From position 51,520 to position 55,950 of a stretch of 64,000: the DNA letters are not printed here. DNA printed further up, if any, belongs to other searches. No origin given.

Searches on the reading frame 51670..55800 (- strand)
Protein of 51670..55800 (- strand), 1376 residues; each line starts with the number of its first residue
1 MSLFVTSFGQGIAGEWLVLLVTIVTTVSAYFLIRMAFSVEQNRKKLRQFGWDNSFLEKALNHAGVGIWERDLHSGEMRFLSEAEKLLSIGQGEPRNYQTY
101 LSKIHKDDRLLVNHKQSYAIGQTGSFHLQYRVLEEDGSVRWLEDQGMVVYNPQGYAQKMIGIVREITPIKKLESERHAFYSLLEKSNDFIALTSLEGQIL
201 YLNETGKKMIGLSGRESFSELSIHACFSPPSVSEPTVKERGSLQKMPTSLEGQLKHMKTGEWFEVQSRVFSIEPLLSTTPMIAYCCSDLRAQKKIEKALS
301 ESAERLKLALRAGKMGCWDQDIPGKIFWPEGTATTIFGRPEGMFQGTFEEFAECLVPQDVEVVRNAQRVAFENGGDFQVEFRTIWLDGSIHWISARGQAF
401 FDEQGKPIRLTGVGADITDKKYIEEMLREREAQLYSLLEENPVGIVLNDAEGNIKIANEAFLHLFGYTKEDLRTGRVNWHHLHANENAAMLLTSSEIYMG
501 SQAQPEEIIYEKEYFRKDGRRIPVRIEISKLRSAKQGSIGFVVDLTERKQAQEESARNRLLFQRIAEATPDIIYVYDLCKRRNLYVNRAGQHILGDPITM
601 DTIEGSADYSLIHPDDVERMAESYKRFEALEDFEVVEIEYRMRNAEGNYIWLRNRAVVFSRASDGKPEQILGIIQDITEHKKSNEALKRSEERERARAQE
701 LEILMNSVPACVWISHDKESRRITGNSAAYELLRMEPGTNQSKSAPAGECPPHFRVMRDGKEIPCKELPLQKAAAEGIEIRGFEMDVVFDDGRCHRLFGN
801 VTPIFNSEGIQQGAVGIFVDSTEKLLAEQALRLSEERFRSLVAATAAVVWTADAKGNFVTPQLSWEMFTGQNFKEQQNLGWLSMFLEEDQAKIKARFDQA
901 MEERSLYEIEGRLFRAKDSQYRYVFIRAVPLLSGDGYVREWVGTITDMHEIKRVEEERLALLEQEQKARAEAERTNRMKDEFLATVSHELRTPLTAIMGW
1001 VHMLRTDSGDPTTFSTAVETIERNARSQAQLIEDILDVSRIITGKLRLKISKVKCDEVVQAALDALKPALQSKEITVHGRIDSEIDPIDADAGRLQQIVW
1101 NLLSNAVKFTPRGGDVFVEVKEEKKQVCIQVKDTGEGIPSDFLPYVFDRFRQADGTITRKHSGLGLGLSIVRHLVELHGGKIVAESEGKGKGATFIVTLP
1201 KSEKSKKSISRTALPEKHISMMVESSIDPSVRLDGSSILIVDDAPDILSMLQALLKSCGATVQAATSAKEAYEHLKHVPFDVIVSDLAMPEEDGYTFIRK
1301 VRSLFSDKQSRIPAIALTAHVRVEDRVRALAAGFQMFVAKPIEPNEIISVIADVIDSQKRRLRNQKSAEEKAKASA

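Call 31: search_protein_families(library=pfam, proteins=[window:51670-55800:-], max_evalue=0.01)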
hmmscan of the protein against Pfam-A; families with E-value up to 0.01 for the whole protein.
window:51670-55800:- (1376 aa): 9 families
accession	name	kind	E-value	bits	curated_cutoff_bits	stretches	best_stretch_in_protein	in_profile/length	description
PF08447.18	PAS_3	-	1.7e-58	195.3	25.6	4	333-413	8-88/89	PAS fold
PF00989.32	PAS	-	4.6e-35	120.5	22.6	4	836-948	1-113/113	PAS fold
PF13426.13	PAS_9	-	1.8e-32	112.1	27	2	442-547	1-103/103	PAS domain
PF02518.31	HATPase_c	-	1.1e-30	106.7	26.4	1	1091-1202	2-110/111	Histidine kinase-, DNA gyrase B-, and HSP90-like ATPase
PF00072.30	Response_reg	-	3.4e-24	85.6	30.2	1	1238-1351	1-110/111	Response regulator receiver domain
PF08448.16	PAS_4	-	3.6e-24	85.6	23.1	0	870-950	29-107/110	PAS fold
PF00512.31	HisKA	-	5.9e-19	68.3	26.9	1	978-1042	1-64/66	His Kinase A (phospho-acceptor) domain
PF13188.13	PAS_8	-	1.5e-17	63.3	21.8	2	433-473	2-44/65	PAS domain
PF12860.13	PAS_7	-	0.00052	20.6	27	1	442-553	5-115/115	PAS fold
